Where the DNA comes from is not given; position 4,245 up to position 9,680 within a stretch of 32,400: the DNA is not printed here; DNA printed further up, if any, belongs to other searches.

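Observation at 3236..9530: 1711-aa nuclease-NTPase-helical giant translationally coupled to a McrA-like HNH nuclease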

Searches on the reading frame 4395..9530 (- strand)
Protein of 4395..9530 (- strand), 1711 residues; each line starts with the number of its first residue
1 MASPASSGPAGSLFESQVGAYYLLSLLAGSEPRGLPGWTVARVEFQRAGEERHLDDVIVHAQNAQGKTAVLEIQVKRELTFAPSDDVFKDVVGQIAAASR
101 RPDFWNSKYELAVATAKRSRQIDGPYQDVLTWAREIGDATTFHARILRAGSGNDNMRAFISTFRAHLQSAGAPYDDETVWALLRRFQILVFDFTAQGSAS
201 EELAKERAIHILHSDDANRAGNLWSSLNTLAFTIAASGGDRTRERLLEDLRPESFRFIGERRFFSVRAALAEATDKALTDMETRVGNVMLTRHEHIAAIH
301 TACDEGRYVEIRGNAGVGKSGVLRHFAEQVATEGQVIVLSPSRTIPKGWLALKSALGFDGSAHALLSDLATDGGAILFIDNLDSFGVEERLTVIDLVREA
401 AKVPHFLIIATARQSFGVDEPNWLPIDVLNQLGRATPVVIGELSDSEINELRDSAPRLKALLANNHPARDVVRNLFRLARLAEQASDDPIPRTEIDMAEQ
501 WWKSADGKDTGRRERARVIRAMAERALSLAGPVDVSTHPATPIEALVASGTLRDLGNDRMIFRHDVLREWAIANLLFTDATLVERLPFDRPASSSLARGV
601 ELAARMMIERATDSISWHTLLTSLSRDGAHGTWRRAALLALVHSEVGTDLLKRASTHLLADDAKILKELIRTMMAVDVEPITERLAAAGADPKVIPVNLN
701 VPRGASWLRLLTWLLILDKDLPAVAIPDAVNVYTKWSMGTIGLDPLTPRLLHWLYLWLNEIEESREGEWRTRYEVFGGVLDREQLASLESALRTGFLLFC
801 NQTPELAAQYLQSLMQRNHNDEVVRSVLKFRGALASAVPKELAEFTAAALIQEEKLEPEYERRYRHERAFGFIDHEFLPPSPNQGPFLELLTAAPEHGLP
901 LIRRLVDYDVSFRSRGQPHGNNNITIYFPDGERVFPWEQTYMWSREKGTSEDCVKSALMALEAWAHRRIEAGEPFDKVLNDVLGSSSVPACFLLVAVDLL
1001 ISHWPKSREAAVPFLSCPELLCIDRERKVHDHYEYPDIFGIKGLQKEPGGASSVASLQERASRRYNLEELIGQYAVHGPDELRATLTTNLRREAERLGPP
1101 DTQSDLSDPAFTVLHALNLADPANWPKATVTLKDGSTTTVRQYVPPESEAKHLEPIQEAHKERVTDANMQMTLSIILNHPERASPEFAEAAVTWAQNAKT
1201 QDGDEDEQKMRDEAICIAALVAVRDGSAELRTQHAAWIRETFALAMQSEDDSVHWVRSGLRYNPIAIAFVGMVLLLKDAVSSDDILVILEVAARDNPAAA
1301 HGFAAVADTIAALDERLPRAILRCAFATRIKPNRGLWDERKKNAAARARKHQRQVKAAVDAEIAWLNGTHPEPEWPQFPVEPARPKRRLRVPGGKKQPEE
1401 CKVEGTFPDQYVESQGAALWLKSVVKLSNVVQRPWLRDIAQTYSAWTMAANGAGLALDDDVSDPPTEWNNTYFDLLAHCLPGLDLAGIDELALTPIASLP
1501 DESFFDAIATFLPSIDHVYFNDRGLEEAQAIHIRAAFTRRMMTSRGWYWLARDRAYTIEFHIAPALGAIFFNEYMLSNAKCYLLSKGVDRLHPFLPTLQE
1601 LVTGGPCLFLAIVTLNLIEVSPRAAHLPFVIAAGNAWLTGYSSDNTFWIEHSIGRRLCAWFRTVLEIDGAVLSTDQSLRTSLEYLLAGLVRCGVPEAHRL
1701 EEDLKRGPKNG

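Call 6: search_protein_families(library=pfam, proteins=[window:4395-9530:-], max_evalue=0.1)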
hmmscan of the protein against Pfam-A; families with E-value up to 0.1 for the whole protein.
window:4395-9530:- (1711 aa): 7 families
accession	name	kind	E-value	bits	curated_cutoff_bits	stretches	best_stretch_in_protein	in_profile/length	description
PF13191.12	AAA_16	-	0.00031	21.7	32.6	1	297-339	10-56/167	AAA ATPase domain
PF13604.12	AAA_30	-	0.00035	20.8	27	1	297-402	8-118/191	AAA domain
PF01192.27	RNA_pol_Rpb6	-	0.0011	19.3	26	1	105-123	6-24/53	RNA polymerase Rpb6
PF25199.1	nSTAND_NTPase5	-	0.0017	18.6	34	1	305-413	40-133/145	Novel STAND NTPase 5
PF00270.35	DEAD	-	0.024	14.8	26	0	297-344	6-56/167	DEAD/DEAH box helicase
PF00004.35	AAA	-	0.076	13.9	21.2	0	313-421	5-117/131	ATPase family associated with various cellular activities (AAA)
PF03193.22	RsgA_GTPase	-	0.086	13.1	30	0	272-332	73-132/174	RsgA GTPase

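Call 7: search_protein_families(library=padloc, proteins=[window:4395-9530:-], max_evalue=0.1)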
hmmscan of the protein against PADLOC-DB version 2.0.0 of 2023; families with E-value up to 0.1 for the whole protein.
window:4395-9530:- (1711 aa): 4 families
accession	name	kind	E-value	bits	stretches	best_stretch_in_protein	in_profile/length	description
PDLC02169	Avs4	-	2.3e-13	46.3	2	834-1078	721-974/1570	-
PDLC04700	PDC-M54A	-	2.3e-09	32.8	1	168-610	177-657/1657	-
PDLC04140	mad8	-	0.0053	14.3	1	282-358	3-76/314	mads_8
PDLC02161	Avs2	-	0.023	10.3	1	290-339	325-374/1499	-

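Call 8: search_protein_families(library=ncbifam, proteins=[window:4395-9530:-], max_evalue=0.1)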
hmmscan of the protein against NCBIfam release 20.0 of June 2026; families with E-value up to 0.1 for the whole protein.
window:4395-9530:- (1711 aa): 2 families
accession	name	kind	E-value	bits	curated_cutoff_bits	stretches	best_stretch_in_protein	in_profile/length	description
NF041815.1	Avs4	equivalog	3.7e-15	54.3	1500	2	833-1081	730-988/1579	AVAST type 4 anti-phage nuclease Avs4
NF002672.0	PRK02395.1-4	subfamily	0.014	14.2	435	1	267-355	285-370/486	hypothetical protein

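Call 13: find_homologous_proteins(query=window:4395-9530:-)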
Query window:4395-9530:- (1711 aa): 1148 proteins with E <= 0.001 among 8000 candidates; the best 120 are listed.
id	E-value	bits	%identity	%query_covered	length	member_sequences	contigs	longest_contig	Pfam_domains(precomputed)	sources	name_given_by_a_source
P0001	0.0e+0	3908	100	100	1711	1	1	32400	-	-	-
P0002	0.0e+0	3570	91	100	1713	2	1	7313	-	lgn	-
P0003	0.0e+0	2312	61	100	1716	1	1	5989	-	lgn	-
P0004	0.0e+0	2296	60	100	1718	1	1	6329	-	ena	-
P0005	0.0e+0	2286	60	99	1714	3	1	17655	-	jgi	-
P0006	0.0e+0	2285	60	100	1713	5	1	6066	-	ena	-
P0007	0.0e+0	2284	60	100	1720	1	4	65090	-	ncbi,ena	-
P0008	0.0e+0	2282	61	99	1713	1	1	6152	-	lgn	-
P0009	0.0e+0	2274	60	100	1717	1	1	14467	-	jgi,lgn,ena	-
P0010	0.0e+0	2272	60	100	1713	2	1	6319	-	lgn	-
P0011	0.0e+0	2266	60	100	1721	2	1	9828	-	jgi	jgi:hypothetical protein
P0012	0.0e+0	2261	59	99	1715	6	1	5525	-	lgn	-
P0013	0.0e+0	2255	60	100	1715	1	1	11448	-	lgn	-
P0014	0.0e+0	2254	59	100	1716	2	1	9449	-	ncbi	-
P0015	0.0e+0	2248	58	100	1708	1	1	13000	-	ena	-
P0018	0.0e+0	2244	59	100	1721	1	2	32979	-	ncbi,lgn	-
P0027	0.0e+0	2209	59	100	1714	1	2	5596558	-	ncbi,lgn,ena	-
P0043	0.0e+0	2164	57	100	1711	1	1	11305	-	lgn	-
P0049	0.0e+0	2142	57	100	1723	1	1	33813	-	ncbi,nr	ncbi:MAG: ATP-binding protein [Nitrospirota bacterium]|nr:ATP-binding protein [Nitrospirota bacteriu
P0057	0.0e+0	2123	56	99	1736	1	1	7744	-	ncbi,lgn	ncbi:MAG: hypothetical protein V7645_2141 [Actinomycetota bacterium]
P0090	0.0e+0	2059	55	100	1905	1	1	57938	PF00583.32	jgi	jgi:hypothetical protein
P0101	0.0e+0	2039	55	100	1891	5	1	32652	PF00583.32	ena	-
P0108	0.0e+0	2030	55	99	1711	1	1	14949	-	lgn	-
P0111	0.0e+0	2026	55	100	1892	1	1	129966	PF13508.14,PF00583.32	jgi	jgi:ribosomal protein S18 acetylase RimI-like enzyme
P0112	0.0e+0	2026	55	100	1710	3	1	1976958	-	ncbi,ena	-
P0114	0.0e+0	2021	55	99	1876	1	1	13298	-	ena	-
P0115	0.0e+0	2020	54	100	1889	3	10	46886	-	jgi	jgi:hypothetical protein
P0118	0.0e+0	2019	55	100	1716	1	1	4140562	-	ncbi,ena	-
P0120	0.0e+0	2015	54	100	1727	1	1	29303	-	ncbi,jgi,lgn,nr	ncbi:MAG: hypothetical protein CV089_11430 [Nitrospira sp. WS110]|nr:hypothetical protein [Nitrospir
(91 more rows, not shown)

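Call 14: find_encoding_contigs(protein=P0027, flank=8000, max_places=2)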
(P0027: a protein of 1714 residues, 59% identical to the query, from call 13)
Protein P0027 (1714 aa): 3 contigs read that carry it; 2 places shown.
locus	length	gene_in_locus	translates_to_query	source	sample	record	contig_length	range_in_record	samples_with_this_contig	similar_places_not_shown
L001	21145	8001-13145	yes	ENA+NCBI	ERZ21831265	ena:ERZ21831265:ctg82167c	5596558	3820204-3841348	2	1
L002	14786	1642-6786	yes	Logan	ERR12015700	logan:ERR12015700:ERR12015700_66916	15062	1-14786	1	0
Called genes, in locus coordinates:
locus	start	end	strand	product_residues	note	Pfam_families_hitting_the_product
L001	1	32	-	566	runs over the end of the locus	PF00753:Lactamase_B, PF23023:Anti-Pycsar_Apyc1 (weak), PF12706:Lactamase_B_2 (weak), PF16661:Lactamase_B_6, PF10996:Beta-Casp, PF07521:RMMBL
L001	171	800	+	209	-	PF00440:TetR_N, PF08359:TetR_C_4, PF16295:TetR_C_10 (weak), PF17932:TetR_C_24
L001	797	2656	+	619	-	PF02771:Acyl-CoA_dh_N (weak), PF02770:Acyl-CoA_dh_M, PF00441:Acyl-CoA_dh_1, PF22924:ACOX_C_alpha1 (weak), PF08028:Acyl-CoA_dh_2 (weak), PF12806:Acyl-CoA_dh_C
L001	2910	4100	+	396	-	PF00108:Thiolase_N, PF00109:ketoacyl-synt (weak), PF02803:Thiolase_C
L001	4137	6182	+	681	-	PF00378:ECH_1, PF16113:ECH_2, PF02737:3HCDH_N, PF00725:3HCDH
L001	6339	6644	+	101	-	PF13560:HTH_31 (weak), PF01381:HTH_3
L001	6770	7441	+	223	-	PF08843:AbiEii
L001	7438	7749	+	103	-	-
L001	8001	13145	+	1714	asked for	-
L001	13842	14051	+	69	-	PF06250:YhcG_C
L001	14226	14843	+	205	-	-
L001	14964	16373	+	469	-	PF02321:OEP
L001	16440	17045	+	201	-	PF00440:TetR_N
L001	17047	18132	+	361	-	PF25919:BSH_CusB (faint), PF00364:Biotin_lipoyl (faint), PF25917:BSH_RND, PF25973:BSH_CzcB (weak), PF25984:BSH_YknX (faint), PF25954:Beta-barrel_RND_2, PF25989:YknX_C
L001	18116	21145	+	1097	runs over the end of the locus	PF00873:ACR_tran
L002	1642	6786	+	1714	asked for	-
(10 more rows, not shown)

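Call 15: find_encoding_contigs(protein=P0112, flank=8000, max_places=2)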
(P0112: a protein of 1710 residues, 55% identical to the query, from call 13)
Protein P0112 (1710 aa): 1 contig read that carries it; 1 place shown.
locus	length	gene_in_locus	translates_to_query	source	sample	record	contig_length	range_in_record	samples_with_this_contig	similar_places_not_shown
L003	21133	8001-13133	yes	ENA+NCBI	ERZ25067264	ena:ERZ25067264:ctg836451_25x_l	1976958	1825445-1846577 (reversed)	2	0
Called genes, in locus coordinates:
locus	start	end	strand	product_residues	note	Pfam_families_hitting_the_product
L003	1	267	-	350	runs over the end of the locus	-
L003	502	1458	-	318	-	-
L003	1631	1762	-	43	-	-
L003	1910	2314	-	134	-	-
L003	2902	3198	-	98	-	PF01381:HTH_3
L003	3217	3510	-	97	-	PF05015:HigB-like_toxin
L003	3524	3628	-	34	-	-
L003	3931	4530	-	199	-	-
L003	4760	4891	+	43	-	-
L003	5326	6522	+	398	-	PF01548:DEDD_Tnp_IS110, PF02371:Transposase_20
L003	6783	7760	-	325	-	PF13737:DDE_Tnp_1_5, PF01609:DDE_Tnp_1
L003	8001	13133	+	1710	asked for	-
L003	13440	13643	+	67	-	-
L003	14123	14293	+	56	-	PF12728:HTH_17 (faint)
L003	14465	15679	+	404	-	PF04326:SLFN_AlbA_2, PF13749:HATPase_c_4 (weak)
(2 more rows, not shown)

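Call 16: find_encoding_contigs(protein=P0111, flank=8000, max_places=2)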
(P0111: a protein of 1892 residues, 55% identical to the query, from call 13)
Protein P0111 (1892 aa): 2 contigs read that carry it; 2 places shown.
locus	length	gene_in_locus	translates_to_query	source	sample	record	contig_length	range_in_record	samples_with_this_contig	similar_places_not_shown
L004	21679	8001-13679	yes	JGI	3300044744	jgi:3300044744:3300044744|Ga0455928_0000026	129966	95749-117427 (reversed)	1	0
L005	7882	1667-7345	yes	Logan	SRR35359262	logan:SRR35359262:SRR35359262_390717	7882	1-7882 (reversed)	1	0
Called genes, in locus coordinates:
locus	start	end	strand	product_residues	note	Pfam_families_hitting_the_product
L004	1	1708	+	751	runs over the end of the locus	PF00069:Pkinase, PF01636:APH (faint), PF07714:PK_Tyr_Ser-Thr, PF13432:TPR_16 (faint), PF07719:TPR_2 (faint), PF00515:TPR_1 (faint), PF13414:TPR_11 (faint), PF14559:TPR_19 (faint)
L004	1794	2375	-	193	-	-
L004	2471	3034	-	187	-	PF08327:AHSA1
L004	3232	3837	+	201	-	PF00440:TetR_N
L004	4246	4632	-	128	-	PF08327:AHSA1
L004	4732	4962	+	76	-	-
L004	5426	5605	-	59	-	-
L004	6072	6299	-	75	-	-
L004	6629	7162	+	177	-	-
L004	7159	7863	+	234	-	PF00589:Phage_integrase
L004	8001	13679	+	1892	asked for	PF00583:Acetyltransf_1 (faint), PF13508:Acetyltransf_7 (faint)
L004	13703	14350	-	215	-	-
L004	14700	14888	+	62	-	-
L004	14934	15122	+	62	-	-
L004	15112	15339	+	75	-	-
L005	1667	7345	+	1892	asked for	PF00583:Acetyltransf_1 (faint), PF13508:Acetyltransf_7 (faint)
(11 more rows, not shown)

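Call 17: find_related_loci(query=window:4395-9530:-, collection=genome_contigs, flank=6000)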
Query window:4395-9530:- (1711 aa) in genome_contigs; peptide patterns used: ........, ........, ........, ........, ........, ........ (x = any residue, [..] = any of these).
21 stretches matched a pattern; 2 encode a relative of the query (tblastn E <= 1e-3); 2 distinct loci.
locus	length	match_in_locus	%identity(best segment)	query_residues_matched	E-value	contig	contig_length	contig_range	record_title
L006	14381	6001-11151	50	3-1705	0e+0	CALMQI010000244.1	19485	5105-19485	MAG TPA_asm: uncultured Burkholderiales bacterium isolate SRR5739202_bin.26_CONCOCT_v1.1_MAG genome assembly, contig: ER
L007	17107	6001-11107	63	3-1706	0e+0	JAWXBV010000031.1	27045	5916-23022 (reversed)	MAG: Nitrospirota bacterium isolate MP7G1.139 k99_294659, whole genome shotgun sequence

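Call 18: find_encoding_contigs(protein=P0002, flank=8000, max_places=3)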
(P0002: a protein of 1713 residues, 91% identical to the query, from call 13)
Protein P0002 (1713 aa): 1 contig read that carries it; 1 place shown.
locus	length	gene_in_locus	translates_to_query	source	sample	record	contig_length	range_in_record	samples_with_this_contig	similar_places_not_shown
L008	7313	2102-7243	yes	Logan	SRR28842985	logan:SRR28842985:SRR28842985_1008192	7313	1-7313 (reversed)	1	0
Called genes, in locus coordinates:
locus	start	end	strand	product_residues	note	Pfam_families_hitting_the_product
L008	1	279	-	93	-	?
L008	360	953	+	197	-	-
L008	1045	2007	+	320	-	-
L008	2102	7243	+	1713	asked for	-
